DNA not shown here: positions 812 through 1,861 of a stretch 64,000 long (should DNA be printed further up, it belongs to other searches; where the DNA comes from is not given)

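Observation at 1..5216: Tightly coupled six-gene catabolic operon: ECH - ALDH - thiolase - PuuD-like hydrolase - ECH - ECH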

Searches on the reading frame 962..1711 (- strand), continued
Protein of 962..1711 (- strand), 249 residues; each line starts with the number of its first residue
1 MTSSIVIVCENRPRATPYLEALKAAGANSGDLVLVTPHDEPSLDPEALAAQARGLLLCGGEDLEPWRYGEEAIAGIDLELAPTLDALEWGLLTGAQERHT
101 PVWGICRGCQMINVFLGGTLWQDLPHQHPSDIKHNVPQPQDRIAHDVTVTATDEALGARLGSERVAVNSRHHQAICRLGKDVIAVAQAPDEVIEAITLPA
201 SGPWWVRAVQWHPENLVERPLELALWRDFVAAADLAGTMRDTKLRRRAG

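Call 41: find_homologous_proteins(query=L054:10004-11533:+, max_evalue=1e-20)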
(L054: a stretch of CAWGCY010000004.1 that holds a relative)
Query L054:10004-11533:+ (509 aa): 178 proteins with E <= 1e-20 among 8000 candidates; the best 120 are listed.
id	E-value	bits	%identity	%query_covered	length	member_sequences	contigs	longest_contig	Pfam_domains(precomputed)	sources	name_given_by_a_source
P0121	8.5e-287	970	91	100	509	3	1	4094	PF07722.20,PF00378.26,PF00117.35,PF16113.11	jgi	jgi:putative glutamine amidotransferase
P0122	2.5e-284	962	89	100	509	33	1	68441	PF07722.20,PF00378.26,PF00117.35,PF16113.11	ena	-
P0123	2.4e-283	959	89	100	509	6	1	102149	PF07722.20,PF00378.26,PF00117.35,PF16113.11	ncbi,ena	-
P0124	1.1e-282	957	89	100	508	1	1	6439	PF07722.20,PF00378.26,PF00117.35,PF16113.11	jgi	jgi:putative glutamine amidotransferase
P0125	5.3e-282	954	89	100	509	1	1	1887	PF07722.20,PF00378.26,PF00117.35,PF16113.11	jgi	jgi:putative glutamine amidotransferase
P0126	4.2e-280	948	89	100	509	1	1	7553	PF07722.20,PF00378.26,PF00117.35,PF16113.11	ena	-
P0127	1.4e-278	943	87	100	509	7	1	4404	PF07722.20,PF00378.26,PF00117.35,PF16113.11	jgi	-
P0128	4.3e-278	941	87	100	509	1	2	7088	PF07722.20,PF00378.26,PF00117.35,PF16113.11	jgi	jgi:putative glutamine amidotransferase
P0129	9.5e-278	940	88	100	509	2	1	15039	PF07722.20,PF00378.26,PF00117.35,PF16113.11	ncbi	ncbi:MAG: gamma-glutamyl-gamma-aminobutyrate hydrolase family protein [Thermoanaerobaculia bacterium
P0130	1.2e-271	920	86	100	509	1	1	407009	PF07722.20,PF00378.26,PF00117.35,PF16113.11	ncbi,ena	-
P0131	6.5e-268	908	85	100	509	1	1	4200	PF07722.20,PF00378.26,PF00117.35,PF16113.11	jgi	jgi:putative glutamine amidotransferase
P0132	1.3e-266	904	84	100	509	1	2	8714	PF07722.20,PF00378.26,PF00117.35,PF16113.11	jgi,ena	-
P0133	3.1e-265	899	84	100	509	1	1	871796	PF07722.20,PF00378.26,PF00117.35,PF16113.11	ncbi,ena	-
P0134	1.8e-264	896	84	100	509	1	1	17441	PF07722.20,PF00378.26,PF00117.35,PF16113.11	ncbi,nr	ncbi:MAG TPA: gamma-glutamyl-gamma-aminobutyrate hydrolase family protein [Thermoanaerobaculia bacte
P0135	3.5e-264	896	85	100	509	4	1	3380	PF07722.20,PF00378.26,PF00117.35,PF16113.11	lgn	-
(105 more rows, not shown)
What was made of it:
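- Closest known: PuuD. Different: Relatives fuse the domain to a crotonase fold (call 41).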

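Call 48: search_solved_structures(query=L054:10721-11533:+, max_evalue=0.001, show_alignments=1)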
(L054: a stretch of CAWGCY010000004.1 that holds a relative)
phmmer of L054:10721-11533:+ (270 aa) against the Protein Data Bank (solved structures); distinct sequences matched with E-value up to 0.001: 185 (the best 60 are shown).
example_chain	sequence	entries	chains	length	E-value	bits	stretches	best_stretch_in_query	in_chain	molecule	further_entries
1uiy_A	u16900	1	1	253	6.3e-22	82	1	9-256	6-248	Enoyl-CoA Hydratase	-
4jfc_A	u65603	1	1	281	4.6e-21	79.2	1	8-243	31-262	Enoyl-CoA hydratase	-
4fzw_C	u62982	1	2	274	2.8e-19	73.4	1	9-234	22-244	1,2-epoxyphenylacetyl-CoA isomerase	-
3p5m_A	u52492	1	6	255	5.5e-19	72.4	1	6-252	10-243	Enoyl-CoA hydratase/isomerase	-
8soy_A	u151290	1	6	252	1.1e-18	71.4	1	5-229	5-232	Enoyl-CoA hydratase EchA21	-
6slb_AAA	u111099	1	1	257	6.1e-18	69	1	12-233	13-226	Enoyl-CoA hydratase/carnithine racemase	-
6sl9_AAA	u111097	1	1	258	6.1e-18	69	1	12-233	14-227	Enoyl-CoA hydratase/carnithine racemase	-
3hrx_A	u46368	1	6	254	6.3e-18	68.9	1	12-233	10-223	Probable enoyl-CoA hydratase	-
6sla_AAA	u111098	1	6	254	7.8e-18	68.6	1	12-233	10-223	Enoyl-CoA hydratase/carnithine racemase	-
3qmj_A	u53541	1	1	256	1.2e-17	68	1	13-256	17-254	Enoyl-CoA hydratase, EchA8_6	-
4f47_A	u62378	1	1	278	2.8e-17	66.8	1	5-217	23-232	Enoyl-CoA hydratase EchA19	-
5ve2_A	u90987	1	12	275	3.6e-17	66.4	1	6-244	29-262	Enoyl-CoA hydratase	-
5e0n_X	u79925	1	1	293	4.1e-17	66.3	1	12-229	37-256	Enoyl-CoA hydratase/isomerase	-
2ej5_A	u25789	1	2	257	5.1e-17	66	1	7-234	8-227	Enoyl-CoA hydratase subunit II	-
2pbp_A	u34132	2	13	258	7.2e-17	65.5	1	8-251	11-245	Enoyl-CoA hydratase subunit I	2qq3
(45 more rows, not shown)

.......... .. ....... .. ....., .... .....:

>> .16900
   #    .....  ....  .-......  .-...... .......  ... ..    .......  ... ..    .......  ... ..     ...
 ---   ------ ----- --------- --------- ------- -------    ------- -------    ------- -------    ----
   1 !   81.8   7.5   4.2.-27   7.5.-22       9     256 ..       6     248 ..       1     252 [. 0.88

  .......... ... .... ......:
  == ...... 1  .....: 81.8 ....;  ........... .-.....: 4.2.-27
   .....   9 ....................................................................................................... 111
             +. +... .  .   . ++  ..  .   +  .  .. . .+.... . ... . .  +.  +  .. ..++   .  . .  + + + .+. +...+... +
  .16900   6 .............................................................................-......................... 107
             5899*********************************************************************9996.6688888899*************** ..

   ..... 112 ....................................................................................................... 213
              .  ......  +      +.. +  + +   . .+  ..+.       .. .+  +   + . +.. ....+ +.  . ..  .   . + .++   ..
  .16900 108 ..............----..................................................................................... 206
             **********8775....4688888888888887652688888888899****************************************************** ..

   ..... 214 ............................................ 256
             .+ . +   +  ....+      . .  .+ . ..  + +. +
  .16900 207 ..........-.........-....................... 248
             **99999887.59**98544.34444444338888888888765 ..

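Call 49: search_protein_families(library=ncbifam, proteins=[L054:10721-11533:+, L071:10700-11506:+, L056:11746-12516:+, L056:10754-11732:+, L056:12607-13458:+], max_evalue=0.001)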
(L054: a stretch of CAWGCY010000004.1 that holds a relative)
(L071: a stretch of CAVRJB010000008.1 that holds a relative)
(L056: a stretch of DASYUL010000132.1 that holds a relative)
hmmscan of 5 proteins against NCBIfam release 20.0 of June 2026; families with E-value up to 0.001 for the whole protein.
L054:10721-11533:+ (270 aa): 70 families (the best 25 are shown)
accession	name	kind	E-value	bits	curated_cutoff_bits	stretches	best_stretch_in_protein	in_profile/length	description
NF046063.1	oxepin_alt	equivalog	2.4e-34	119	300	1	9-253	7-247/254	oxepin-CoA hydrolase, alternative type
NF005700.0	PRK07511.1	subfamily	4.6e-30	105.1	274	1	10-255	11-252/260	enoyl-CoA hydratase family protein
NF004840.0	PRK06190.1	equivalog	3.2e-27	95.8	253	1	2-246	4-241/260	enoyl-CoA hydratase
NF051848.1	EnCoAHydtEchA19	equivalog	3.2e-27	95.7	400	1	5-241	3-235/258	enoyl-CoA hydratase EchA19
NF004525.0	PRK05870.1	equivalog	5.9e-27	95.2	285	1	4-254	5-247/249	enoyl-CoA hydratase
NF004857.0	PRK06210.1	equivalog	8.8e-27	94.2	341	1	11-255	18-266/275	enoyl-CoA hydratase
NF006699.0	PRK09245.1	subfamily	2.8e-25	89.1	354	1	4-218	5-221/266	crotonase/enoyl-CoA hydratase family protein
NF006109.0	PRK08260.1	subfamily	6.1e-25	88.1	320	1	10-221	12-234/296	enoyl-CoA hydratase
TIGR02280.1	PaaB1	equivalog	8e-25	87.8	345.15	1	6-221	3-214/256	2-(1,2-epoxy-1,2-dihydrophenyl)acetyl-CoA isomerase PaaG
NF005864.0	PRK07799.1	equivalog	3.6e-24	85.4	316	1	4-241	10-243/266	crotonase/enoyl-CoA hydratase family protein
NF006108.0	PRK08259.1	equivalog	2.1e-23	83.1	273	1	4-249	5-241/256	crotonase/enoyl-CoA hydratase family protein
NF004794.0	PRK06142.1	equivalog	1.1e-22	81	308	1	6-231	10-240/273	crotonase/enoyl-CoA hydratase family protein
NF006007.0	PRK08138.1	subfamily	1.9e-22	79.9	355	1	11-235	17-232/261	enoyl-CoA hydratase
NF006107.0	PRK08258.1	equivalog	3.6e-22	78.9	330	1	7-228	22-241/277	enoyl-CoA hydratase family protein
NF005699.0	PRK07509.1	equivalog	4.6e-22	78.9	249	1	3-222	5-223/267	crotonase/enoyl-CoA hydratase family protein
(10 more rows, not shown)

L071:10700-11506:+ (268 aa): 73 families (the best 25 are shown)
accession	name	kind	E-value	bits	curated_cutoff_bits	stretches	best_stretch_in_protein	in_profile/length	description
NF046063.1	oxepin_alt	equivalog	9.2e-45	153.1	300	1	12-240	7-230/254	oxepin-CoA hydrolase, alternative type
NF005700.0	PRK07511.1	subfamily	1.6e-40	139.4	274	1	13-239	11-232/260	enoyl-CoA hydratase family protein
NF051848.1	EnCoAHydtEchA19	equivalog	3.4e-39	135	400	1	8-247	3-237/258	enoyl-CoA hydratase EchA19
NF006566.0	PRK09076.1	subfamily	7.6e-37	127.3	286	1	6-247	6-239/260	enoyl-CoA hydratase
NF006699.0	PRK09245.1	subfamily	2.1e-35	122.3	354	1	6-230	4-228/266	crotonase/enoyl-CoA hydratase family protein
NF004525.0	PRK05870.1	equivalog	2.5e-35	122.6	285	1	7-254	5-243/249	enoyl-CoA hydratase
NF005804.0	PRK07659.1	equivalog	1e-33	116.9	311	1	6-246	7-238/260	enoyl-CoA hydratase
NF004840.0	PRK06190.1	equivalog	1.1e-33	116.9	253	1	6-244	5-235/260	enoyl-CoA hydratase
NF006007.0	PRK08138.1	subfamily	1.8e-32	112.7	355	1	12-241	15-234/261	enoyl-CoA hydratase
NF006107.0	PRK08258.1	equivalog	2.1e-32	112.5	330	1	8-242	20-251/277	enoyl-CoA hydratase family protein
NF005699.0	PRK07509.1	equivalog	2.4e-32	112.7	249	1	5-247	4-243/267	crotonase/enoyl-CoA hydratase family protein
NF005803.0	PRK07658.1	equivalog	6.1e-32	111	313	1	7-247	4-236/257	enoyl-CoA hydratase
NF006100.0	PRK08252.1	subfamily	2.9e-31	109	282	1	6-226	4-212/254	crotonase/enoyl-CoA hydratase family protein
NF006109.0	PRK08260.1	subfamily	3.2e-31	108.7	320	1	7-223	6-232/296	enoyl-CoA hydratase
NF005864.0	PRK07799.1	equivalog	1e-30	106.8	316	1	9-247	12-245/266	crotonase/enoyl-CoA hydratase family protein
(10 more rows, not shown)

L056:11746-12516:+ (256 aa): 72 families (the best 25 are shown)
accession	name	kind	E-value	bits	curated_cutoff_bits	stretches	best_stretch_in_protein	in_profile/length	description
NF005803.0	PRK07658.1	equivalog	7.2e-30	104.2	313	1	5-233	6-240/257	enoyl-CoA hydratase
NF004795.0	PRK06143.1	subfamily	1.2e-28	100.4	283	1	10-217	18-231/260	enoyl-CoA hydratase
NF007239.0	PRK09674.1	equivalog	3.4e-27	95.5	371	1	22-240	26-247/257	2,3-dehydroadipyl-CoA hydratase PaaF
TIGR03189.1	dienoyl_CoA_hyt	equivalog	3e-26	92.2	292.5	1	20-170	20-171/251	cyclohexa-1,5-dienecarbonyl-CoA hydratase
NF006107.0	PRK08258.1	equivalog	5.3e-26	91.5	330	1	29-242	49-269/277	enoyl-CoA hydratase family protein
NF005925.0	PRK07938.1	equivalog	1.1e-24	87.2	260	1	7-206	8-210/252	enoyl-CoA hydratase family protein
NF006588.0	PRK09120.1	equivalog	1.3e-24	86.9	276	1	40-210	51-227/276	p-hydroxycinnamoyl CoA hydratase/lyase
NF006128.0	PRK08272.1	subfamily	1.4e-24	86.9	257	1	73-191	117-233/308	crotonase/enoyl-CoA hydratase family protein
NF004796.0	PRK06144.1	subfamily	6.9e-24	84.7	272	1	28-243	36-255/262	enoyl-CoA hydratase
NF004517.0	PRK05862.1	equivalog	7.3e-24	84.6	396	1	21-205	25-212/257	enoyl-CoA hydratase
NF006007.0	PRK08138.1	subfamily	1.5e-23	83.5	355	1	22-239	30-250/261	enoyl-CoA hydratase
NF051848.1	EnCoAHydtEchA19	equivalog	2.3e-23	83.1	400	1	43-243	46-251/258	enoyl-CoA hydratase EchA19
NF005802.0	PRK07657.1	equivalog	2.4e-23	83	363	1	22-239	26-249/260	enoyl-CoA hydratase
NF004794.0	PRK06142.1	equivalog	8.7e-23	81.3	308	1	42-237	51-260/273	crotonase/enoyl-CoA hydratase family protein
NF004781.0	PRK06127.1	subfamily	3e-22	79.6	291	1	36-210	50-229/269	enoyl-CoA hydratase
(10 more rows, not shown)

L056:10754-11732:+ (326 aa): 0 families

L056:12607-13458:+ (283 aa): 18 families
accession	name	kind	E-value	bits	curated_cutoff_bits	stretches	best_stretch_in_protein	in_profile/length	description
NF005209.0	PRK06680.1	subfamily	1.7e-76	256.8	320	1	2-273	4-280/286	D-amino-acid transaminase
TIGR01121.1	D_amino_aminoT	equivalog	1.6e-59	201.4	277.45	1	3-273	2-274/276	D-amino-acid transaminase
NF009066.0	PRK12400.1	equivalog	3.4e-42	144.9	538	1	13-271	19-279/290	D-amino-acid transaminase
NF006185.0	PRK08320.1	subfamily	7.9e-37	127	363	1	1-272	3-281/292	branched-chain amino acid aminotransferase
NF009126.0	PRK12479.1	equivalog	1.1e-28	100.3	518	2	141-275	150-285/299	branched-chain-amino-acid transaminase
TIGR01122.1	ilvE_I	equivalog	6.4e-26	91.2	245.55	1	147-275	156-285/298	branched-chain-amino-acid transaminase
NF005800.0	PRK07650.1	equivalog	6.4e-25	88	308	1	1-272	1-274/290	aminodeoxychorismate lyase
NF005146.0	PRK06606.1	equivalog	6e-24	84.5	279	1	149-277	166-295/307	branched-chain amino acid transaminase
NF005888.0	PRK07849.1-3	equivalog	5.5e-18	64.9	273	1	141-254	159-274/298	aminodeoxychorismate lyase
NF004761.0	PRK06092.1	equivalog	1.2e-15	57.5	260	1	13-249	8-247/268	aminodeoxychorismate lyase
NF005726.0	PRK07544.1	equivalog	1.4e-14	53.9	396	1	152-252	169-269/295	branched-chain amino acid aminotransferase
TIGR03461.1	pabC_Proteo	equivalog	8.9e-13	48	176.85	2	142-250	137-246/262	aminodeoxychorismate lyase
NF005886.0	PRK07849.1-1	equivalog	1.9e-11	43.8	253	1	137-254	154-272/291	aminodeoxychorismate lyase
NF009896.0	PRK13356.1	equivalog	3.6e-09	36.2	262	1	140-268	150-277/287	branched-chain amino acid aminotransferase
NF005887.0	PRK07849.1-2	equivalog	1.1e-08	34.7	278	1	136-269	146-282/291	aminodeoxychorismate lyase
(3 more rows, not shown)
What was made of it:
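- The best hit for the fused crotonase domain is the alternative oxepin-CoA hydrolase and PaaG (calls 48, 49).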

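Call 52: search_protein_families(library=pfam, proteins=[L085:8982-9926:+, L054:5119-6057:+, L054:6018-7775:+, L054:8760-9932:-, L054:4052-5071:-, L054:2690-4048:+, L054:12856-13671:+, L054:11530-12483:+, L040:4593-6056:-, L003:4737-5609:+], max_evalue=0.001)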
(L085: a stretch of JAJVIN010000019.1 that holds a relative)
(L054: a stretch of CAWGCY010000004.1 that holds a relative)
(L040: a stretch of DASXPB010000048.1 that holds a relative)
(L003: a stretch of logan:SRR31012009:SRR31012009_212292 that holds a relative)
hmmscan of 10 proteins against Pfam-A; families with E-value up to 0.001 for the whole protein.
L085:8982-9926:+ (314 aa): 1 family
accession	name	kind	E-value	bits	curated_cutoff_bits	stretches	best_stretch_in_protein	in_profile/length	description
PF03279.18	Lip_A_acyltrans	-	5.2e-32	111.7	22.3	1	24-313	14-294/295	Bacterial lipid A biosynthesis acyltransferase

L054:5119-6057:+ (312 aa): 1 family
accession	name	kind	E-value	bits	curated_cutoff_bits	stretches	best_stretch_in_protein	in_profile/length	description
PF03279.18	Lip_A_acyltrans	-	6.3e-28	98.2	22.3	1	20-308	13-293/295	Bacterial lipid A biosynthesis acyltransferase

L054:6018-7775:+ (585 aa): 2 families
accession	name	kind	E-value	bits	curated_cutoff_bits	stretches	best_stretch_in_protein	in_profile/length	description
PF03417.21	AAT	-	1.5e-09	38.3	23.2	1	197-388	5-186/225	Acyl-coenzyme A:6-aminopenicillanic acid acyl-transferase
PF13428.12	TPR_14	-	0.00058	20.7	23.5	0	510-546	2-38/44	Tetratricopeptide repeat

L054:8760-9932:- (390 aa): 3 families
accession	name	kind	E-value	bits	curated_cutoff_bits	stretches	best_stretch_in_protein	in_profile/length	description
PF02801.28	Ketoacyl-synt_C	-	4.9e-30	104.4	20.8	1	231-343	1-116/119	Beta-ketoacyl synthase, C-terminal domain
PF00109.32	ketoacyl-synt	-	1.5e-28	100.5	20.8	2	82-223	108-252/252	Beta-ketoacyl synthase, N-terminal domain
PF00108.29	Thiolase_N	-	6.1e-05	23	26.4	1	127-178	63-116/260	Thiolase, N-terminal domain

L054:4052-5071:- (339 aa): 6 families
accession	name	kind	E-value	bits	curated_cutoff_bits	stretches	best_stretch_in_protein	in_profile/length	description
PF01370.27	Epimerase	-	2e-27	96.6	20.9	1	6-263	1-240/240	NAD dependent epimerase/dehydratase family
PF16363.11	GDP_Man_Dehyd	-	1.4e-19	71.1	27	1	7-175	1-174/332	GDP-mannose 4,6 dehydratase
PF02719.21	Polysacc_synt_2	-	6.5e-11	42.4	20.2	1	6-108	1-117/293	Polysaccharide biosynthesis protein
PF01073.25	3Beta_HSD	-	5.2e-09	36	22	1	7-164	1-156/280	3-beta hydroxysteroid dehydrogenase/isomerase family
PF04321.23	RmlD_sub_bind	-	6.1e-07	29.2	27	1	6-164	3-135/287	RmlD substrate binding domain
PF07993.18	NAD_binding_4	-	7.8e-07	28.9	20.1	1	69-166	88-189/258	Male sterility protein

L054:2690-4048:+ (452 aa): 2 families
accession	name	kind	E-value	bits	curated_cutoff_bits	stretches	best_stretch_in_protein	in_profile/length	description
PF01116.26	F_bP_aldolase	-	4.2e-16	59.7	25.5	1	71-359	12-245/277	Fructose-bisphosphate aldolase class-II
PF08013.17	GatZ_KbaZ-like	-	4.2e-05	22.8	26.7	1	114-211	55-150/420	D-tagatose-1,6-bisphosphate aldolase subunit GatZ/KbaZ-like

L054:12856-13671:+ (271 aa): 1 family
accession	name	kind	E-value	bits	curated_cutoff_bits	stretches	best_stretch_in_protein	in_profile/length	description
PF10502.14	Peptidase_S26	-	7.1e-44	150.2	22.9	1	52-242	6-168/168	Signal peptidase, peptidase S26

L054:11530-12483:+ (317 aa): 1 family
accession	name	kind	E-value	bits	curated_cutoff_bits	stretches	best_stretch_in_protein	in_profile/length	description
PF00753.33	Lactamase_B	-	1.2e-14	55.1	22.7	1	55-230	2-194/196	Metallo-beta-lactamase superfamily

L040:4593-6056:- (487 aa): 1 family
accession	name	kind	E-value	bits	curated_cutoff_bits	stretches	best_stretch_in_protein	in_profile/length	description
PF00282.25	Pyridoxal_deC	-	9.1e-69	232.4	27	1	44-410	5-374/375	Pyridoxal-dependent decarboxylase conserved domain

L003:4737-5609:+ (290 aa): 1 family
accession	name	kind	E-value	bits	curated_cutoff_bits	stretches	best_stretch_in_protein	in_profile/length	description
PF04909.20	Amidohydro_2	-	1.5e-32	114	26.4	1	71-287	56-288/289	Amidohydrolase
